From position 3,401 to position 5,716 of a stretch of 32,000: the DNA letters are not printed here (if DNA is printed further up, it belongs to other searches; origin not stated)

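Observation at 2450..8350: AT-rich island with a coupled MTase / PRTase-like / P-loop ATPase / unknown-Rossmannoid operon: candidate undescribed methylation-linked conflict system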

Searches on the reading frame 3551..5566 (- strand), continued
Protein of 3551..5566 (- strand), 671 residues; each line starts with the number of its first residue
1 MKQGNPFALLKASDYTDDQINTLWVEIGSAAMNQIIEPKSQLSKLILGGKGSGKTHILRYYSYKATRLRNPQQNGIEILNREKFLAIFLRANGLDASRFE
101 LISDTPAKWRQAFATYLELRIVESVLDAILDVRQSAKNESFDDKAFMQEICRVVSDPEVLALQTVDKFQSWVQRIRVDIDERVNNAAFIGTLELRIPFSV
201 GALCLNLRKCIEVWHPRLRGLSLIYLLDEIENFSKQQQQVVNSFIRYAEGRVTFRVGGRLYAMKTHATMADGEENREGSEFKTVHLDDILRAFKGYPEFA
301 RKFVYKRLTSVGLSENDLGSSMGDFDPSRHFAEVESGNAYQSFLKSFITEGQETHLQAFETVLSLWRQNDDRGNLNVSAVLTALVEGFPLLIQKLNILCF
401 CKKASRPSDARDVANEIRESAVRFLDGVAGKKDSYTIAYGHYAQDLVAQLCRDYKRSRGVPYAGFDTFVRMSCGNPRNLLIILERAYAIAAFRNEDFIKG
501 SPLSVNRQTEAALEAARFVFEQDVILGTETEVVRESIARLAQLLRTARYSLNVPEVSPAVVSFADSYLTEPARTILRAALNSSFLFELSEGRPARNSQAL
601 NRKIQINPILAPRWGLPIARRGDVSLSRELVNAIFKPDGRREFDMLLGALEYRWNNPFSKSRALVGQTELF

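Call 64: search_protein_families(library=pfam, alignment_id=A6, max_evalue=0.00001)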
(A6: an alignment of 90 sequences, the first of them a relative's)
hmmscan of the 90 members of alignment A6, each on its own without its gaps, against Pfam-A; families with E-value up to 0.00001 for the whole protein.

A. member 1, L001:5384-6127:+ (248 aa): 1 family
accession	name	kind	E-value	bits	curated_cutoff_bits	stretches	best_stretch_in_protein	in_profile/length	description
PF14348.11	DUF4400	-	2.7e-22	79.7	27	1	81-245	30-196/196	Domain of unknown function (DUF4400)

B. families by the number of members that match (of 90 scanned): 114 families (the first 25 are shown)
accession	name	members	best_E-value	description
PF13356.12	Arm-DNA-bind_3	3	7.1e-29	Arm DNA-binding domain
PF22679.2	T1R_D3-like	2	6.8e-61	Type I restriction enzyme subunit R domain 3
PF18766.7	SWI2_SNF2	2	7.7e-54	SWI2/SNF2 ATPase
PF03446.21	NAD_binding_2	2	1.6e-51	NAD binding domain of 6-phosphogluconate dehydrogenase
PF04851.21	ResIII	2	3.9e-42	Type III restriction enzyme, res subunit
PF22022.2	Phage_int_M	2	4.2e-38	Phage integrase central domain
PF14833.11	NAD_binding_11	2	2.4e-37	NAD-binding of NADP-dependent 3-hydroxyisobutyrate dehydrogenase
PF18623.6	TnsE_C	2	6.5e-36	TnsE C-terminal domain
PF00593.30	TonB_dep_Rec_b-barrel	2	1.7e-33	TonB dependent receptor-like, beta-barrel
PF00589.27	Phage_integrase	2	3.3e-20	Phage integrase family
PF07715.20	Plug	2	3.3e-19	TonB-dependent Receptor Plug Domain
PF00270.35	DEAD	2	9e-09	DEAD/DEAH box helicase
PF03807.23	F420_oxidored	2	3.1e-08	NADP oxidoreductase coenzyme F420-dependent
PF13401.12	AAA_22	2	8.2e-07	AAA domain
PF00873.25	ACR_tran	1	5.1e-220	AcrB/AcrD/AcrF family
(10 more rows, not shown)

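Call 65: search_protein_families(library=pfam, alignment_id=A7, max_evalue=0.00001)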
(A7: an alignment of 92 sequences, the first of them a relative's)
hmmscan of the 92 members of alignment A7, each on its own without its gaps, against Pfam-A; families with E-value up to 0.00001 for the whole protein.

A. member 1, L001:13048-13926:+ (293 aa): 0 families

B. families by the number of members that match (of 92 scanned): 88 families (the first 25 are shown)
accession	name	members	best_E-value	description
PF00589.27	Phage_integrase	3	6.1e-24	Phage integrase family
PF00015.26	MCPsignal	2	5.5e-54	Methyl-accepting chemotaxis protein (MCP) signalling domain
PF00884.28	Sulfatase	2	2.8e-52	Sulfatase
PF02511.20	Thy1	2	2.5e-47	Thymidylate synthase complementing protein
PF07690.21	MFS_1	2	1.9e-30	Major Facilitator Superfamily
PF13683.12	rve_3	2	1.4e-28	Integrase core domain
PF12729.13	4HB_MCP_1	2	6.5e-27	Four helix bundle sensory module for signal transduction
PF00665.32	rve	2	1.1e-26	Integrase core domain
PF02661.23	Fic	2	2.9e-20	Fic/DOC family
PF16347.10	SGSH_C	2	2.6e-17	N-sulphoglucosamine sulphohydrolase, C-terminal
PF01663.27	Phosphodiest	2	5.6e-11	Type I phosphodiesterase / nucleotide pyrophosphatase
PF02203.21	TarH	2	1.7e-08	Tar ligand binding domain homologue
PF02867.20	Ribonuc_red_lgC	1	4.5e-192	Ribonucleotide reductase, barrel domain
PF00476.26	DNA_pol_A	1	2.5e-170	DNA polymerase family A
PF03796.21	DnaB_C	1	3.6e-109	DnaB-like helicase C terminal domain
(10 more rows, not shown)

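Call 66: search_protein_families(library=padloc, alignment_id=A6, max_evalue=1e-10)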
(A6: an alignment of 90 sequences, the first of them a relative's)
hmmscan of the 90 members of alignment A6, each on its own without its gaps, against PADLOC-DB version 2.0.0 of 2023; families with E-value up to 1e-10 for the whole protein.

A. member 1, L001:5384-6127:+ (248 aa): 0 families

B. families by the number of members that match (of 90 scanned): 49 families (the first 25 are shown)
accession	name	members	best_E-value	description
PDLC03048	REase_I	2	0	Type I restriction enzyme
PDLC03040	REase_I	2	3.8e-45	Type I restriction enzyme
PDLC03044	REase_I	2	2.6e-33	Type I restriction enzyme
PDLC03924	MkoC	1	3.5e-270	-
PDLC04787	PDC-S01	1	3.1e-152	-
PDLC02693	Orf5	1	6.4e-90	Orf5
PDLC02203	MzaA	1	2.2e-76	-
PDLC03655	mREase_IV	1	3.8e-73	Type IV methyl-directed restriction enzyme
PDLC04155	HEC-06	1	3.1e-64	-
PDLC04157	HEC-06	1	6.1e-60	-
PDLC04154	HEC-06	1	5.3e-56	-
PDLC03767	RT_UG29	1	4.8e-54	DRT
PDLC03045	REase_I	1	2.6e-50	Type I restriction enzyme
PDLC02700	Orf5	1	4.8e-49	Orf5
PDLC03046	REase_I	1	3.9e-48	Type I restriction enzyme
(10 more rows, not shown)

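Call 67: search_protein_families(library=padloc, alignment_id=A7, max_evalue=1e-10)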
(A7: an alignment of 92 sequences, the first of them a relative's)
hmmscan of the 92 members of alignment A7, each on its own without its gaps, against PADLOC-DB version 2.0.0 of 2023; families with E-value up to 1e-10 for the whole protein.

A. member 1, L001:13048-13926:+ (293 aa): 0 families

B. families by the number of members that match (of 92 scanned): 11 families
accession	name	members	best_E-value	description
PDLC03963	SoFic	1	4e-110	-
PDLC01737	TnsB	1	5.2e-55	TnsB_0_V-K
PDLC03816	RTasPolA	1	1.9e-44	DRT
PDLC01908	CARF5--CARF_ADA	1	2.9e-43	-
PDLC01616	TniQ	1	4.6e-23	CAS-I-F; associated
PDLC04966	PDC-S24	1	8e-22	-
PDLC04837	PDC-S04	1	6.6e-18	-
PDLC04836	PDC-S04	1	1.1e-17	-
PDLC04840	PDC-S04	1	3.7e-14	-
PDLC01738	TnsC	1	7.3e-14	TnsC_0_V-K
PDLC04839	PDC-S04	1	4.7e-11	-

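Call 68: predict_structure(alignment_id=A1)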
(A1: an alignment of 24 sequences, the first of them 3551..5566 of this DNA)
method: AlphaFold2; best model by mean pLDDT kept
length: 671 residues; sequences in the alignment: 24
mean_pLDDT: 76.8   pTM: 0.65
mean pLDDT of the five models: 76.8, 74.7, 74.2, 68.0, 66.9
residues with pLDDT >= 90: 130; 70-90: 355; 50-70: 143; < 50: 43
segments of 3 or more residues with pLDDT < 50: 272-277, 456-458, 552-557, 612-621, 659-671
pLDDT, mean of each block of 10 residues (from residue 1): 72 67 68 79 78 78 87 91 91 81 74 92 95 92 94 89 94 92 85 84 92 93 90 81 84 83 55 48 78 82 80 55 69 63 54 67 73 75 85 82 78 91 85 76 60 52 78 82 90 82 85 81 58 83 70 51 86 83 71 58 78 46 77 91 87 60 38 31
secondary structure, 60 per line:
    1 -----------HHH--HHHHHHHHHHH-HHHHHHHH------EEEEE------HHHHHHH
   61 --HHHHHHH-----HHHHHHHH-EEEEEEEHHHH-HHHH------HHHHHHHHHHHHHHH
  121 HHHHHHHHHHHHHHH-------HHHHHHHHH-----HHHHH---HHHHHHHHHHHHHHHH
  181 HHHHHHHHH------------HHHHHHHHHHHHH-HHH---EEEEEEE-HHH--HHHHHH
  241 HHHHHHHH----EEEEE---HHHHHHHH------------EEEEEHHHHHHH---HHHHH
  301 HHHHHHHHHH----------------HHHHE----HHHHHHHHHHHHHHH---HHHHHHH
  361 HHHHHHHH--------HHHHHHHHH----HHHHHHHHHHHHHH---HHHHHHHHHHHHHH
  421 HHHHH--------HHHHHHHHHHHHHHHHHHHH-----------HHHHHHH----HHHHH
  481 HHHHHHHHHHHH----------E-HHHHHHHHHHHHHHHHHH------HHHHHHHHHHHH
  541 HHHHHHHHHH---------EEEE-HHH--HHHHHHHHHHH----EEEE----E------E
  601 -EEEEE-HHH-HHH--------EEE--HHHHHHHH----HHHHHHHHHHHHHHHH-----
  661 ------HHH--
elements in order (helices of 4 or more, strands of 3 or more residues): H17-27 H29-36 E43-47 H54-60 H63-69 H75-82 E84-90 H91-94 H96-99 H106-135 H143-151 H157-161 H165-189 H202-214 E222-228 H235-248 E253-257 H261-268 E281-285 H286-292 H296-310 H327-330 H336-350 H354-368 H377-385 H390-403 H407-425 H434-453 H465-471 H476-492 H505-522 H529-550 E560-563 H570-580 E585-588 E602-606 E623-625 H628-635 H640-655

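Call 71: fold_search(model_id=the predicted structure, library=pdb)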
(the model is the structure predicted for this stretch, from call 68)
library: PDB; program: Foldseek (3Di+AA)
matches with E <= 10: 788; with E <= 0.001: 4
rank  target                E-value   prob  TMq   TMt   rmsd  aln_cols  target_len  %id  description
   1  8hr8_G                3.3e-04  0.94  0.19  0.16  28.0       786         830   10  Structure of heptameric RdrA ring (released 2023-02-01)
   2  8hr8_A                5.2e-04  0.89  0.18  0.15  28.5       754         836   12  Structure of heptameric RdrA ring (released 2023-02-01)
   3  8hr8_F                5.5e-04  0.95  0.21  0.17  28.4       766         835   12  Structure of heptameric RdrA ring (released 2023-02-01)
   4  8hra_B                9.0e-04  0.91  0.21  0.17  28.0       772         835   11  Structure of heptameric RdrA ring in RNA-loading state (released 2023-02-01)
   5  8hr8_E                1.5e-03  0.80  0.19  0.16  26.9       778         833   10  Structure of heptameric RdrA ring (released 2023-02-01)
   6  3lfu                  2.9e-03  0.80  0.16  0.17  27.6       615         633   12  Crystal Structure of E. coli UvrD (released 2011-02-02)
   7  2is1_B                3.0e-03  0.75  0.15  0.15  31.6       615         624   12  Crystal structure of UvrD-DNA-SO4 complex (released 2007-01-09)
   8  8umt_A                4.7e-03  0.66  0.16  0.19  25.2       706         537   11  Atomic model of the human CTF18-RFC-PCNA binary complex in the three-subunit binding state (state 2) (released 2024-05-08)
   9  2qby_B                5.9e-03  0.98  0.19  0.30  24.1       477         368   12  Crystal structure of a heterodimer of Cdc6/Orc1 initiators bound to origin DNA (from S. solfataricus) (released 2007-09-11)
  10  1uaa_B                6.4e-03  0.69  0.15  0.16  26.2       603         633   11  E. COLI REP HELICASE/DNA COMPLEX (released 1998-07-09)
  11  7tfh_B                7.0e-03  0.97  0.17  0.31  18.9       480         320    9  Atomic model of the S. cerevisiae clamp-clamp loader complex PCNA-RFC bound to two DNA molecules, one at the 5'-recess (released 2022-11-16)
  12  8hrb_A                8.8e-03  0.41  0.16  0.13  27.9       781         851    9  Structure of tetradecameric RdrA ring in RNA-loading state (released 2023-02-01)
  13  7sgz_D                9.2e-03  0.92  0.16  0.29  17.5       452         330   10  Structure of the yeast Rad24-RFC loader bound to DNA and the closed 9-1-1 clamp (released 2022-03-23)
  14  8fs5_B                1.0e-02  0.97  0.17  0.31  18.2       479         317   11  Structure of S. cerevisiae Rad24-RFC loading the 9-1-1 clamp onto a 10-nt gapped DNA in step 3 (open 9-1-1 and stably  (released 2023-06-14)
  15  7tfh_D                1.0e-02  0.95  0.16  0.29  17.8       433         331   11  Atomic model of the S. cerevisiae clamp-clamp loader complex PCNA-RFC bound to two DNA molecules, one at the 5'-recess (released 2022-11-16)
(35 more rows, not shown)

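Call 77: find_related_loci(query=A1, collection=viral_contigs, flank=10000)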
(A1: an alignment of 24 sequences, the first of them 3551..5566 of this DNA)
Query A1 (671 aa) in viral_contigs; peptide patterns used: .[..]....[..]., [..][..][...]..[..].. (x = any residue, [..] = any of these).
538 stretches matched a pattern; 4 encode a relative of the query (tblastn E <= 1e-3); 4 distinct loci.
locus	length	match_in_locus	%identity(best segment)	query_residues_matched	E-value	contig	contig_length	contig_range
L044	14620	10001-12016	53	1-671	0e+0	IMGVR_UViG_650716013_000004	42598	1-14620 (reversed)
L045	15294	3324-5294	43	5-671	1e-176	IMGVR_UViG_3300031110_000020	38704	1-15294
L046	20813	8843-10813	47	3-671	0e+0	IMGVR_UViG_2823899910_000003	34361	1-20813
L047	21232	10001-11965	34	5-661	2e-98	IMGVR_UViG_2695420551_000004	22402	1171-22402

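Call 80: search_protein_families(library=phrogs, proteins=[L047:602-2218:-, L047:2758-4713:-, L047:4713-5282:-, L047:5830-6552:-, L046:4446-6284:+, L046:2109-3194:+, L046:13283-16999:-, L045:11433-15293:-, L045:9260-10480:-, L044:1753-4065:-], max_evalue=0.00001)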
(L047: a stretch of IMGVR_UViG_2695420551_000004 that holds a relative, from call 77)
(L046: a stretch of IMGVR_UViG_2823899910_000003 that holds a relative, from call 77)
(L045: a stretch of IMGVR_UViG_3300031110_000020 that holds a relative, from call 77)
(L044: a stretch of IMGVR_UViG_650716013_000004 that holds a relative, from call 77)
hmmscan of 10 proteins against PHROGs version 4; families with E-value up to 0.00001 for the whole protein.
L047:602-2218:- (539 aa): 3 families
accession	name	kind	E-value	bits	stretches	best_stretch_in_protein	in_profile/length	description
phrog_21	-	head and packaging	4.7e-96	323.8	1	18-524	27-525/1362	portal protein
phrog_537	-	head and packaging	4.3e-41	141.6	1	319-509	29-216/233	portal protein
phrog_33813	-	unknown function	1.2e-06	29.4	1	34-128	31-126/160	-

L047:2758-4713:- (652 aa): 8 families
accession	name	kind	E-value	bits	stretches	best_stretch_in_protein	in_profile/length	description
phrog_15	-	head and packaging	1.8e-222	743.2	1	5-650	330-975/1330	terminase large subunit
phrog_16406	-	unknown function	1.4e-50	173.6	1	223-595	6-394/601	-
phrog_675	-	head and packaging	3e-37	129.2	1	30-389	22-367/576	terminase large subunit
phrog_15657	-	unknown function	3.5e-35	122.6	1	306-512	24-226/230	-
phrog_3028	-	unknown function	4.1e-32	112.7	1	428-606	1-181/203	-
phrog_21311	-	head and packaging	9.3e-26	92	1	108-280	1-177/218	terminase large subunit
phrog_3925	-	head and packaging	1.8e-10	41.7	1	20-128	31-137/150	terminase large subunit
phrog_4145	-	head and packaging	7.2e-07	29.7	1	9-188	10-186/209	terminase large subunit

L047:4713-5282:- (190 aa): 3 families
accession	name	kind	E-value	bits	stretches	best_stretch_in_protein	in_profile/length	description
phrog_57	-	head and packaging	3.3e-29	103.1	1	9-185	5-193/199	terminase small subunit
phrog_141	-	head and packaging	6.4e-12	46.2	1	14-166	13-160/183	terminase small subunit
phrog_66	-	integration and excision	3.8e-07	31.1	1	11-115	88-182/412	excisionase and transcriptional regulator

L047:5830-6552:- (241 aa): 6 families
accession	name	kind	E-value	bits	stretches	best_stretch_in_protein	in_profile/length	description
phrog_7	-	lysis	1.1e-48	167.1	1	48-237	532-696/873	endolysin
phrog_7910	-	lysis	1.7e-21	77.6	1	149-239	6-94/96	endolysin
phrog_33083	-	lysis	2.4e-19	70.3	1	105-232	10-137/456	endolysin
phrog_1356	-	lysis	5.7e-08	34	1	1-72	47-121/135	holin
phrog_10457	-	lysis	1.5e-07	32.5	1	149-230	8-88/95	endolysin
phrog_28234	-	lysis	1.6e-06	28.4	1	130-230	110-214/372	endolysin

L046:4446-6284:+ (613 aa): 0 families

L046:2109-3194:+ (362 aa): 0 families

L046:13283-16999:- (1239 aa): 5 families
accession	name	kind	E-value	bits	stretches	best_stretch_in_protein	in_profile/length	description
phrog_1101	-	tail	1.4e-125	421.8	2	199-727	147-675/1405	tail protein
phrog_4271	-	tail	6.8e-50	170.8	2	6-100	42-136/1309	tail protein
phrog_17995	-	unknown function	1.8e-24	87.3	1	588-729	4-144/332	-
phrog_1727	-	tail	3.3e-18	65.8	1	888-1238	881-1173/1174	tail protein and host specificity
phrog_31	-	tail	1.3e-16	60.6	2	271-496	537-758/1565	central tail fiber J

L045:11433-15293:- (1287 aa): 1 family
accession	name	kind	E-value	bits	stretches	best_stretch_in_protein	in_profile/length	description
phrog_25966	-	tail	5.3e-64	217.5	3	874-1244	1236-1632/1651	tail length tape measure protein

L045:9260-10480:- (407 aa): 1 family
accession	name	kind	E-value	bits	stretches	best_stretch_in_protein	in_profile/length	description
phrog_38058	-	tail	5.7e-07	29.2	1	46-162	407-514/708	tail fiber protein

L044:1753-4065:- (771 aa): 0 families
